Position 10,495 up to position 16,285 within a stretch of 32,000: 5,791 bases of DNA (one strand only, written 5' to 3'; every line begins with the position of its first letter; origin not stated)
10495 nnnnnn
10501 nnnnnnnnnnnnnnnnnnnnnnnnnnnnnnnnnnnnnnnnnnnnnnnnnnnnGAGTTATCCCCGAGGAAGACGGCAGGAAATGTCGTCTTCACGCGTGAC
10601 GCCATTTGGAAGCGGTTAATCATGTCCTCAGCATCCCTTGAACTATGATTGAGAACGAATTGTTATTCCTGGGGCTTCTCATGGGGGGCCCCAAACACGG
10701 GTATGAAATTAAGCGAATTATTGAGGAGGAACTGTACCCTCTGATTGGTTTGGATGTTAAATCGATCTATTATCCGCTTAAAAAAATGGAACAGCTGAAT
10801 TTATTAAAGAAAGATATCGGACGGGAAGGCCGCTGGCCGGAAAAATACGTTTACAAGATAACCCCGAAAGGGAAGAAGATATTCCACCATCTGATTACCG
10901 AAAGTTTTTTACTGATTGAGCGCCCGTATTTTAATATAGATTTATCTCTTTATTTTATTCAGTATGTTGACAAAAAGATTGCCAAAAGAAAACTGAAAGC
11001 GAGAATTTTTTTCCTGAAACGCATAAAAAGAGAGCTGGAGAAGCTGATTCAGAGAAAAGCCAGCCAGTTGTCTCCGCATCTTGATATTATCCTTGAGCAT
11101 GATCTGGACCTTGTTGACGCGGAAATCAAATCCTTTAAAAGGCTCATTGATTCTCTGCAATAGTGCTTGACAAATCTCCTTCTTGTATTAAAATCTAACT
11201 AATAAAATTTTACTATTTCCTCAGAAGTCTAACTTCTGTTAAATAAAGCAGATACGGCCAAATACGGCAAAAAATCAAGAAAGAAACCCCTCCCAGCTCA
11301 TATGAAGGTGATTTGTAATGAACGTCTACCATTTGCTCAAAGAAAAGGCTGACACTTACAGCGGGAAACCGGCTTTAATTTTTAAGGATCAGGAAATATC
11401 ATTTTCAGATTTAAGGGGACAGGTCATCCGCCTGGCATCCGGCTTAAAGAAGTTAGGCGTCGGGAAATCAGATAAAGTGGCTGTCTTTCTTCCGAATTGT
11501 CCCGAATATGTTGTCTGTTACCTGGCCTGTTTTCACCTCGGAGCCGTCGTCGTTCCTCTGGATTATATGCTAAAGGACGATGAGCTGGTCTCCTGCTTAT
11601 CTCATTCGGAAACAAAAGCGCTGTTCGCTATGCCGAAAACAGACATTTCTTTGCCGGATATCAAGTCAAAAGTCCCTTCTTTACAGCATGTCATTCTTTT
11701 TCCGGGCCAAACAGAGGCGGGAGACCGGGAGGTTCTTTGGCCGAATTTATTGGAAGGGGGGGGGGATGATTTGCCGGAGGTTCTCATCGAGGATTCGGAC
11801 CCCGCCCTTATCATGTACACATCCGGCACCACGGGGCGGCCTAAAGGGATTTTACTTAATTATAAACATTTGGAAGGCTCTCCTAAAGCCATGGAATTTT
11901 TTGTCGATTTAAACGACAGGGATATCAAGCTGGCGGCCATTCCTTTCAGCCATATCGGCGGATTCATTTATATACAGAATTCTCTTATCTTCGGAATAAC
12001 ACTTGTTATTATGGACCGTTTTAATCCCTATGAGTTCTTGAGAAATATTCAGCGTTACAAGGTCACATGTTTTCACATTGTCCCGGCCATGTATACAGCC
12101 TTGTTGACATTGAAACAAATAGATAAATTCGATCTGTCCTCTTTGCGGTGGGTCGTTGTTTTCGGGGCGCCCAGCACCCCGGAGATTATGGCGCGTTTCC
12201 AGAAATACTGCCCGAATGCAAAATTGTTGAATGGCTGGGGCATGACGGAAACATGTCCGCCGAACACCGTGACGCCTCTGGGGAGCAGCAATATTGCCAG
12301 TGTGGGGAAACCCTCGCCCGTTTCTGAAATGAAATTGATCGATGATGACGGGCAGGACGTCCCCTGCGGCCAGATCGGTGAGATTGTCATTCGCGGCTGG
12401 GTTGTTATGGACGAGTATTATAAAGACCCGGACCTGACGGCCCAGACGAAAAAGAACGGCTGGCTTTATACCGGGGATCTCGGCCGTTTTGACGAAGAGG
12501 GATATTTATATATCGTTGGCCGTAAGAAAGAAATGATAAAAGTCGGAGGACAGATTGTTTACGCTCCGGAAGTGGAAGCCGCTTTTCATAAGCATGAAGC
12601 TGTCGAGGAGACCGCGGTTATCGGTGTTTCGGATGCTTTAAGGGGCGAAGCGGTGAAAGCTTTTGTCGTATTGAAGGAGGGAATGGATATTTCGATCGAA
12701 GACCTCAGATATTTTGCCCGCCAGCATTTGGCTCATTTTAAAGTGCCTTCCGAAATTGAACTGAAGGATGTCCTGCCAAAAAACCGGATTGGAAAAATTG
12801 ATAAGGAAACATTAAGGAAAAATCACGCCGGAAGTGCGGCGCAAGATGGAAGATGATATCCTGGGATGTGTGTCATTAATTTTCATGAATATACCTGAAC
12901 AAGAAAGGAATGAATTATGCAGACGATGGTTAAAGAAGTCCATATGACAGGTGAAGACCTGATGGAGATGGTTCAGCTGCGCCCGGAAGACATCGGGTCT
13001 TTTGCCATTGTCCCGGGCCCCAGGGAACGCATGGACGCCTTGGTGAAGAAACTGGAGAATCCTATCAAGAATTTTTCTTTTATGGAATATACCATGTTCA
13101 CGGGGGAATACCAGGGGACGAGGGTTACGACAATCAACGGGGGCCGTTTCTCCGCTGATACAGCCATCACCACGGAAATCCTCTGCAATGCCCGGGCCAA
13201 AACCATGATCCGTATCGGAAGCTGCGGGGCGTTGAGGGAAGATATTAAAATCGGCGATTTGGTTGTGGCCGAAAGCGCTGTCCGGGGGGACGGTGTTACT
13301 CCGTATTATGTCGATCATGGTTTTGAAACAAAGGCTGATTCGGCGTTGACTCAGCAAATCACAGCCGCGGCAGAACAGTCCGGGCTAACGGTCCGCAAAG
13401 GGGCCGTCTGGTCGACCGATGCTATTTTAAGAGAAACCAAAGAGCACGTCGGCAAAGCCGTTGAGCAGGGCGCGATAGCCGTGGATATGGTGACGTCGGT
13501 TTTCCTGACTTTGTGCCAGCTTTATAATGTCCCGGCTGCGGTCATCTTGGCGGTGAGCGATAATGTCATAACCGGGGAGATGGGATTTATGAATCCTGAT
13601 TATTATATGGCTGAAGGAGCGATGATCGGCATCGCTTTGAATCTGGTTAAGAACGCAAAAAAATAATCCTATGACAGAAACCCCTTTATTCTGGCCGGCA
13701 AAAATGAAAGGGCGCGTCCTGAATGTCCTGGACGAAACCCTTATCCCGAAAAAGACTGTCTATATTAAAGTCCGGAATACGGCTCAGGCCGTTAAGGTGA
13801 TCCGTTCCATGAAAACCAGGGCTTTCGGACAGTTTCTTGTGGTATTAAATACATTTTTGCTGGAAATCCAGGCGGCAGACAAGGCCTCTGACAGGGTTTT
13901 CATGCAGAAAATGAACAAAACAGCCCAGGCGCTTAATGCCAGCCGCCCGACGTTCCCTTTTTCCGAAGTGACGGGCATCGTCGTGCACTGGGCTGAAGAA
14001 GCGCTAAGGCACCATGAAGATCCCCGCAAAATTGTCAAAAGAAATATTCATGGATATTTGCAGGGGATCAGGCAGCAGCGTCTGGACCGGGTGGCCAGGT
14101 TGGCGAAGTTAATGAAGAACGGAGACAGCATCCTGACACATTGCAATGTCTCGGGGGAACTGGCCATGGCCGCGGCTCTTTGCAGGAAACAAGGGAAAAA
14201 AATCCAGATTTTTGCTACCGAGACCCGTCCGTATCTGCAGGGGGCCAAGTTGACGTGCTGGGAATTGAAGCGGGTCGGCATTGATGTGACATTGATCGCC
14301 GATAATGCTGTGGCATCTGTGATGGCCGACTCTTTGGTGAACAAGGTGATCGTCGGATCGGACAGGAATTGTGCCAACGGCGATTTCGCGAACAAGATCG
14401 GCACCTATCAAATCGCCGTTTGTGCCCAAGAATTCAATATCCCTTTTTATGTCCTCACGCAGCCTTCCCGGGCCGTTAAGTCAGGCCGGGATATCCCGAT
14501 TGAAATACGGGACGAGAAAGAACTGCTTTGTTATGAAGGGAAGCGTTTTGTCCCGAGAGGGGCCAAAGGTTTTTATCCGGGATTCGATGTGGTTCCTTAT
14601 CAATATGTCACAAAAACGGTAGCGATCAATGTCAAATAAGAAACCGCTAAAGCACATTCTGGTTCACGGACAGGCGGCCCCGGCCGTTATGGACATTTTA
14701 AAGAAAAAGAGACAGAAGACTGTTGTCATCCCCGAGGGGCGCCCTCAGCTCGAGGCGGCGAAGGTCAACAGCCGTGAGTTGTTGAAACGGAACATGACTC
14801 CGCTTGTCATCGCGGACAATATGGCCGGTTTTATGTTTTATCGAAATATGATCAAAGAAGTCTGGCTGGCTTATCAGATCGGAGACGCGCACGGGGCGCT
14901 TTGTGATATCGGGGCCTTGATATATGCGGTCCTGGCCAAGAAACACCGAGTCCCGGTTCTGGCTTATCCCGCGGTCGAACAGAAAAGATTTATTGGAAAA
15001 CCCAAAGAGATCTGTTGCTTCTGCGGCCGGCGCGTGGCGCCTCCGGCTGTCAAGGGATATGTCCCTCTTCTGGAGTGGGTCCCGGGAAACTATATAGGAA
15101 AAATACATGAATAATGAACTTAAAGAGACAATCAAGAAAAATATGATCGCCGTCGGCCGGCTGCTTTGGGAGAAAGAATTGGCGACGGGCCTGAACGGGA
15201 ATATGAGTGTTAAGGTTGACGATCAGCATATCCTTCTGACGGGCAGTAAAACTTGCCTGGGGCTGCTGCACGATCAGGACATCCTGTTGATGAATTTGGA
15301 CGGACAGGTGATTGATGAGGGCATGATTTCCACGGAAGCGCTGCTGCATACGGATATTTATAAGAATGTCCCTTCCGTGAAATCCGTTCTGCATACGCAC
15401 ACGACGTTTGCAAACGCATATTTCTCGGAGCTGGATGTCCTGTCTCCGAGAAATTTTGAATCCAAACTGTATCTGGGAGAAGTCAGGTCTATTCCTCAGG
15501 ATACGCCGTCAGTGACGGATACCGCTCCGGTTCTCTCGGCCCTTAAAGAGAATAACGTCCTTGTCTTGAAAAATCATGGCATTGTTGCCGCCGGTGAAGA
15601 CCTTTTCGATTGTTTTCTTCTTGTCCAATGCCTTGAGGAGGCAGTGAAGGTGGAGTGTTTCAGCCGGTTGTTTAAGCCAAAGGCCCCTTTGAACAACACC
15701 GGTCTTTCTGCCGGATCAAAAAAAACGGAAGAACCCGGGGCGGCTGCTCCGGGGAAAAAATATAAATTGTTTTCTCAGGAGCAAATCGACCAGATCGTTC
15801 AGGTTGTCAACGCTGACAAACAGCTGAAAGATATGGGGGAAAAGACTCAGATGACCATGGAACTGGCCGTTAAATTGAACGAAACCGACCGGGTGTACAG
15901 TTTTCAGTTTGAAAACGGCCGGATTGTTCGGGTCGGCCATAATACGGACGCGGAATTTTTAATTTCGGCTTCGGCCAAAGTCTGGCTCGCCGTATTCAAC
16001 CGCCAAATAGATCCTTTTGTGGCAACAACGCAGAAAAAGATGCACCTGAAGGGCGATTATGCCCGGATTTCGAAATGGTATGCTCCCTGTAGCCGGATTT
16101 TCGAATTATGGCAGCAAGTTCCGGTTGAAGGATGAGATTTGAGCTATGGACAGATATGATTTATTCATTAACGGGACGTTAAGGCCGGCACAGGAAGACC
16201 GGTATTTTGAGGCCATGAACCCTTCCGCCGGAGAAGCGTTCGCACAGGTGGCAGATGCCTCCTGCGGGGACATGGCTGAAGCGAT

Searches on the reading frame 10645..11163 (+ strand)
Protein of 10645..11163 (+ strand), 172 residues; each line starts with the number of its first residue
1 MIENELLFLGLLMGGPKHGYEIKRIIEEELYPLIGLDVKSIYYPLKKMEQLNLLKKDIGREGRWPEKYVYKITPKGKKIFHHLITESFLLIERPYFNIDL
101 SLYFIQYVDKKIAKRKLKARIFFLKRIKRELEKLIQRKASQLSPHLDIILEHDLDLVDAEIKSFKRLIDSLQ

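Call 18: search_protein_families(library=pfam, proteins=[window:10645-11163:+], max_evalue=0.001)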
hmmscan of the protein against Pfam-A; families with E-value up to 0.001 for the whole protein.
window:10645-11163:+ (172 aa): 1 family
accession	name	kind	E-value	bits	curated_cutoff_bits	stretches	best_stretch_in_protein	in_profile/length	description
PF03551.20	PadR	-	3.9e-10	40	27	1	9-80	2-73/75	Transcriptional regulator PadR-like family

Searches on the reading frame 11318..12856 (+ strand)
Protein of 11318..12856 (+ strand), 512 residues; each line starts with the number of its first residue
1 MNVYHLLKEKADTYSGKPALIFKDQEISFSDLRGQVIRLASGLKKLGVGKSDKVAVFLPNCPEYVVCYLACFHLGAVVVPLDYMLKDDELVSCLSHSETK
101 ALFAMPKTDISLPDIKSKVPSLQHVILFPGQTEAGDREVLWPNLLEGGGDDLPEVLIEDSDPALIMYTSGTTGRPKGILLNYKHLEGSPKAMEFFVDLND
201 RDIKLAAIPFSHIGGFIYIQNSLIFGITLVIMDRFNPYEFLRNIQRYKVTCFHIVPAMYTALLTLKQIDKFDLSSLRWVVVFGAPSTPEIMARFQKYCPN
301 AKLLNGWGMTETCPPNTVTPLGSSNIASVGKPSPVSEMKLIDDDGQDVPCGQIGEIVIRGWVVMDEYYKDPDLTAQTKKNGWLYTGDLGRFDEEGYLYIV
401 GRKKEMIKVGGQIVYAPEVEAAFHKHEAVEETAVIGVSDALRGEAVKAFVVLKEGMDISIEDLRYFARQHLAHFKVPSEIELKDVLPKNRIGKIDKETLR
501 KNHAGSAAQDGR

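Call 5: search_protein_families(library=pfam, proteins=[window:11318-12856:+], max_evalue=0.01)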
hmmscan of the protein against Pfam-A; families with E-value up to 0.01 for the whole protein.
window:11318-12856:+ (512 aa): 2 families
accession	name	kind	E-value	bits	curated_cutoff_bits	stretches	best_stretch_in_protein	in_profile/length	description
PF00501.34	AMP-binding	-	1.3e-87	294.6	29.9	1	8-368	2-384/384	AMP-binding enzyme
PF13193.12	AMP-binding_C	-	2.6e-20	73.5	24.5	1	418-493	1-76/76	AMP-binding enzyme C-terminal domain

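Call 44: search_protein_families(library=ncbifam, proteins=[window:11318-12856:+], max_evalue=1e-10)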
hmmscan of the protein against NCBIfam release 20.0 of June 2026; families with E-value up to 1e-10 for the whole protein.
window:11318-12856:+ (512 aa): 106 families (the best 25 are shown)
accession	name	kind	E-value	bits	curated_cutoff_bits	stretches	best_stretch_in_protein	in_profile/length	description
NF004837.0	PRK06187.1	subfamily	7.4e-139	463.4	476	1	1-507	8-526/531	long-chain-fatty-acid--CoA ligase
NF006182.0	PRK08316.1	subfamily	1.6e-111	373.4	663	1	5-505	15-519/523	fatty acyl-CoA synthetase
NF005307.0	PRK06839.1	equivalog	6.7e-101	338.4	748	1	9-501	10-491/496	o-succinylbenzoate--CoA ligase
NF009233.0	PRK12583.1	subfamily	3e-97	326.3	832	1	6-503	23-550/558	fatty acid CoA ligase family protein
NF005801.1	PRK07656.1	equivalog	3e-96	323.1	657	1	5-500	5-500/500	FadD3 family acyl-CoA ligase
NF006181.0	PRK08314.1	subfamily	7.8e-96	321.5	705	2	137-506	182-557/563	long-chain-fatty-acid--CoA ligase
NF052269.1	Staph_lig_FadD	equivalog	5.5e-95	318.6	650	1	4-502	3-492/499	long-chain-fatty-acid--CoA ligase FadD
NF004797.0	PRK06145.1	equivalog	2.8e-92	309.7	850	1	12-505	13-497/499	acyl-CoA synthetase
NF005857.1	PRK07786.1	exception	3.2e-90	303.1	733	1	14-503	22-512/513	fatty-acid--CoA ligase FadD5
NF005220.0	PRK06710.1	equivalog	1.6e-89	300.5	1116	2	159-499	205-549/563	long-chain-fatty-acid--CoA ligase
NF004114.0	PRK05605.1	equivalog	1.8e-88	297.3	766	2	150-502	211-568/575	long-chain-fatty-acid--CoA ligase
NF005947.1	PRK08008.1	equivalog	2.2e-88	297.1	651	1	5-499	11-517/518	crotonobetaine/carnitine-CoA ligase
NF002966.0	PRK03640.1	equivalog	6.9e-88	295.3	556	1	5-503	6-480/483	o-succinylbenzoate--CoA ligase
NF004822.0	PRK06178.1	equivalog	7.4e-87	292.2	782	1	3-503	39-567/571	acyl-CoA synthetase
NF005702.0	PRK07514.1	subfamily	7.2e-86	288.5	558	1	2-505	4-502/506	malonyl-CoA synthase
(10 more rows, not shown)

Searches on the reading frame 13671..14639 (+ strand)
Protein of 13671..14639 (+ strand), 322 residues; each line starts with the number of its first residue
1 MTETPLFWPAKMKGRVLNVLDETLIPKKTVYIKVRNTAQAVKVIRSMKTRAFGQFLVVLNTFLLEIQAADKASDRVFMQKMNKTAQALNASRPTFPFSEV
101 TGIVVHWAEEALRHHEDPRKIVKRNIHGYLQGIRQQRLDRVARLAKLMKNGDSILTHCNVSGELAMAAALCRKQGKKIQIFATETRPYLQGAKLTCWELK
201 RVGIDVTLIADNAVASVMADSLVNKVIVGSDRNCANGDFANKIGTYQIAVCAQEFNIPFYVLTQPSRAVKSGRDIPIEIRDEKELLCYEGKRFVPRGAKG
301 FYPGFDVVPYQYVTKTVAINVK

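Call 5: search_protein_families(library=pfam, proteins=[window:13671-14639:+], max_evalue=0.01)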
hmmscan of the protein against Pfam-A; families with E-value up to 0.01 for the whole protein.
window:13671-14639:+ (322 aa): 1 family
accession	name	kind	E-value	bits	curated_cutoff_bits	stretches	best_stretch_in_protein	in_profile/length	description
PF01008.23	IF-2B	-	2.5e-55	188.1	22.4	1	58-317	12-272/280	Initiation factor 2 subunit family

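Call 44: search_protein_families(library=ncbifam, proteins=[window:13671-14639:+], max_evalue=1e-10)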
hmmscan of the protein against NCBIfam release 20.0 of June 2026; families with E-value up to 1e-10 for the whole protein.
window:13671-14639:+ (322 aa): 8 families
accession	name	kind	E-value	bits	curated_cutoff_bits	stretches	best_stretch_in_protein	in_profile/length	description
NF004326.0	PRK05720.1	subfamily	9e-72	241.8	271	1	11-317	14-334/358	s-methyl-5-thioribose-1-phosphate isomerase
TIGR00512.1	salvage_mtnA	equivalog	1.4e-64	218.2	279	1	12-317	5-327/335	S-methyl-5-thioribose-1-phosphate isomerase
TIGR00524.1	eIF-2B_rel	subfamily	1.6e-59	201.5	185.85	1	36-315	3-293/303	S-methyl-5-thioribose-1-phosphate isomerase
NF004700.0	PRK06036.1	equivalog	1.3e-48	165.8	528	1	15-317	11-322/339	S-methyl-5-thioribose-1-phosphate isomerase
NF004436.0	PRK05772.1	equivalog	5.1e-46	157.6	521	1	5-317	14-343/363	S-methyl-5-thioribose-1-phosphate isomerase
TIGR00511.1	ribulose_e2b2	equivalog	9e-41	140.1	314.1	1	40-315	5-278/301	ribose 1,5-bisphosphate isomerase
NF006210.0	PRK08335.1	equivalog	5.6e-15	55.3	339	1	117-267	76-222/275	translation initiation factor IF-2B subunit alpha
NF004994.0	PRK06372.1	equivalog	1.4e-14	54.2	249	1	178-263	110-192/253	translation initiation factor IF-2B subunit delta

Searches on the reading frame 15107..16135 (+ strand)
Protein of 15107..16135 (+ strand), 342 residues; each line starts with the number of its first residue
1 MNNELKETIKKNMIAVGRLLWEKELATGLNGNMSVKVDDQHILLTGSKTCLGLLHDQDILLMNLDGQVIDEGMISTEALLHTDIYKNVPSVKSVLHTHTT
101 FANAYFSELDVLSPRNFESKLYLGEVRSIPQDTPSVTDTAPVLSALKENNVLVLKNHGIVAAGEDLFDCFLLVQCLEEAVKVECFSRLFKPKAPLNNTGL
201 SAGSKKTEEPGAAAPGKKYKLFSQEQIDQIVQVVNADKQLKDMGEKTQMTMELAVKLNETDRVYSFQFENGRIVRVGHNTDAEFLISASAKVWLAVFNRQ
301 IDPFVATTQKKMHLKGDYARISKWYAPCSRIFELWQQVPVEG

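Call 5: search_protein_families(library=pfam, proteins=[window:15107-16135:+], max_evalue=0.01)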
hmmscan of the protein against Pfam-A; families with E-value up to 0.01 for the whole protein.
window:15107-16135:+ (342 aa): 2 families
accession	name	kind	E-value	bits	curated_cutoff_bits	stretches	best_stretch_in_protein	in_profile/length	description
PF00596.27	Aldolase_II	-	1.6e-35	123.1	22.2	1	12-183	2-182/183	Class II Aldolase and Adducin N-terminal domain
PF02036.22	SCP2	-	6.2e-07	30.1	21.3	1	253-319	24-91/101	SCP-2 sterol transfer family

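Call 44: search_protein_families(library=ncbifam, proteins=[window:15107-16135:+], max_evalue=1e-10)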
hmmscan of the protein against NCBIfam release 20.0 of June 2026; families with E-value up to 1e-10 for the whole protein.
window:15107-16135:+ (342 aa): 12 families
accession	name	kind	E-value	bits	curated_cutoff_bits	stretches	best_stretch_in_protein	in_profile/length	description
NF040649.1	FucA_Meth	equivalog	2.3e-29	102.6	250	1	10-185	3-175/179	L-fuculose phosphate aldolase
NF006413.0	PRK08660.1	equivalog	8e-27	94.3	203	1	10-190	3-181/184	aldolase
NF043034.1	OxoTetrPhDc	equivalog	1.5e-25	90.2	250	1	8-183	4-185/205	3-oxo-tetronate 4-phosphate decarboxylase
NF006208.0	PRK08333.1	equivalog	3e-21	76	267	1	7-182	3-179/189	aldolase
NF006672.0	PRK09220.1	equivalog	1.2e-19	70.5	226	1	6-102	8-105/209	methylthioribulose 1-phosphate dehydratase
NF005302.0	PRK06833.1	equivalog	6e-19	68.4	264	1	7-188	4-188/214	L-fuculose-phosphate aldolase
TIGR03328.1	salvage_mtnB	equivalog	1e-18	67.6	137.05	1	14-103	2-93/194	methylthioribulose 1-phosphate dehydratase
NF005123.0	PRK06557.1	subfamily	1.2e-15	57.8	251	1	6-197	9-206/223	L-ribulose-5-phosphate 4-epimerase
NF004979.0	PRK06357.1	equivalog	1.8e-13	50.4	216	1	10-189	7-201/221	hypothetical protein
NF053831.1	RU1PAldHalo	equivalog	5.6e-12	45.6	300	1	24-208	18-204/208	ribulose-1-phosphate aldolase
NF005484.0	PRK07090.1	equivalog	5.8e-12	45.4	261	1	6-186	28-213/260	aldolase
NF053537.1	DhpthDcsPhtC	equivalog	1.3e-11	44.3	200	0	16-100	7-100/232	3,4-dihydroxyphthalate decarboxylase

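Call 105: find_homologous_proteins(query=window:15107-16135:+, max_evalue=1e-10)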
Query window:15107-16135:+ (342 aa): 573 proteins with E <= 1e-10 among 2874 candidates; the best 120 are listed.
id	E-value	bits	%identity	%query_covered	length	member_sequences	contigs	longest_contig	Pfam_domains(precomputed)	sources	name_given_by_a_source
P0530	1.0e-225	766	100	100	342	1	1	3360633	PF00596.28,PF02036.23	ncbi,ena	-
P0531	3.9e-155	534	68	100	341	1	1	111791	PF00596.28,PF02036.23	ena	-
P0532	1.7e-154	532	69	100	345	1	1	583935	PF00596.28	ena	-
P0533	2.1e-149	515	67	100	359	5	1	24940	PF00596.28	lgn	-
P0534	3.5e-149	514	68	96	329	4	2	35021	PF00596.28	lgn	-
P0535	2.0e-143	495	66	99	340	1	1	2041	PF00596.28,PF02036.23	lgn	-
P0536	2.7e-141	488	62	100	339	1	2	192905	PF00596.28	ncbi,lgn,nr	ncbi:MAG: class II aldolase/adducin family protein [Candidatus Omnitrophota bacterium]|nr:class II a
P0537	3.1e-141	488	63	100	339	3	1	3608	PF00596.28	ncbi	-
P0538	6.4e-141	487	61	100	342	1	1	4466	PF00596.28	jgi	jgi:L-fuculose-phosphate aldolase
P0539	1.0e-140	487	64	100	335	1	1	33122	PF00596.28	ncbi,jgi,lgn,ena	ncbi:MAG: class II aldolase/adducin family protein [Candidatus Omnitrophota bacterium]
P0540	3.1e-140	485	62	100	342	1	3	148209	PF00596.28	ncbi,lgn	-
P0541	3.1e-140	485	63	99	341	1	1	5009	PF00596.28,PF02036.23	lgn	-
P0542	3.5e-140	485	64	97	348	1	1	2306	PF00596.28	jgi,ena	-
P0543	5.9e-140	484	62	100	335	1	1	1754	PF00596.28,PF02036.23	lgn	-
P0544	7.9e-140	484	65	100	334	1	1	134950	PF00596.28,PF02036.23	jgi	jgi:L-fuculose-phosphate aldolase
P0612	7.0e-134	464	60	97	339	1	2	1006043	PF00596.28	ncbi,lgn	ncbi:MAG: class II aldolase/adducin family protein [Candidatus Omnitrophota bacterium]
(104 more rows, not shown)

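Call 115: find_encoding_contigs(protein=P0612, flank=10000, max_places=1)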
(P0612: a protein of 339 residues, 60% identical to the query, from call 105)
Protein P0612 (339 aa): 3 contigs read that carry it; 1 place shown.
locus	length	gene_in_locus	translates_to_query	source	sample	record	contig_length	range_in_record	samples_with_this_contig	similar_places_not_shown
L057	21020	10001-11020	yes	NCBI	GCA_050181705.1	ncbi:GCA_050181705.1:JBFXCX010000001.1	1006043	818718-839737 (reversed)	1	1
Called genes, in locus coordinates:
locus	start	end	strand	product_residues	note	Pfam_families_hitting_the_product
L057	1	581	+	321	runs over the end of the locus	PF01073:3Beta_HSD, PF01370:Epimerase, PF02719:Polysacc_synt_2 (faint), PF04321:RmlD_sub_bind (weak), PF16363:GDP_Man_Dehyd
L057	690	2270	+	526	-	-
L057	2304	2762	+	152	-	PF00571:CBS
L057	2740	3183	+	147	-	-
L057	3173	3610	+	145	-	-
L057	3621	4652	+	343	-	PF00224:PK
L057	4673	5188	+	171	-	PF03551:PadR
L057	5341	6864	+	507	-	PF00501:AMP-binding, PF13193:AMP-binding_C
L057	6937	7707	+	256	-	PF01048:PNP_UDP_1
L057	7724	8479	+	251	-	PF01048:PNP_UDP_1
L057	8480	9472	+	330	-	PF01008:IF-2B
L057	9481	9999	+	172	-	PF01008:IF-2B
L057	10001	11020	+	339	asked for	PF00596:Aldolase_II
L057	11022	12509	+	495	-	PF00171:Aldedh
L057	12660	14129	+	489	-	PF02310:B12-binding, PF04055:Radical_SAM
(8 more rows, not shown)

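Call 116: find_encoding_contigs(protein=P0536, flank=10000, max_places=1)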
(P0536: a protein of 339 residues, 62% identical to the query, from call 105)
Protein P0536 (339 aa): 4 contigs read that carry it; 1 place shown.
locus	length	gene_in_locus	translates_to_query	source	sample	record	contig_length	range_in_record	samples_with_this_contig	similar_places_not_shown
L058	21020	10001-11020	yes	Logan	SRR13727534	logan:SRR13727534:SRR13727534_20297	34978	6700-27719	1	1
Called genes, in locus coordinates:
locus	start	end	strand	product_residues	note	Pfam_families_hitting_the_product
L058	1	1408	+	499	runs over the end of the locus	PF02446:Glyco_hydro_77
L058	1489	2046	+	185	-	-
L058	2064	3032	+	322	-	PF01073:3Beta_HSD, PF01370:Epimerase, PF02719:Polysacc_synt_2 (faint), PF04321:RmlD_sub_bind, PF16363:GDP_Man_Dehyd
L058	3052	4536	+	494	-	-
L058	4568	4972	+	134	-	-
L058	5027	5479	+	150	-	-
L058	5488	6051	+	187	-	PF03551:PadR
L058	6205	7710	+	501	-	PF00501:AMP-binding, PF13193:AMP-binding_C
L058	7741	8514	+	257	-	PF01048:PNP_UDP_1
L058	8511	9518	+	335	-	PF01008:IF-2B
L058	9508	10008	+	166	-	PF01008:IF-2B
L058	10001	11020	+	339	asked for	PF00596:Aldolase_II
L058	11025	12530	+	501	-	PF00171:Aldedh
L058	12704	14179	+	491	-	PF02310:B12-binding, PF04055:Radical_SAM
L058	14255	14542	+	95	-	PF11084:DUF2621 (faint)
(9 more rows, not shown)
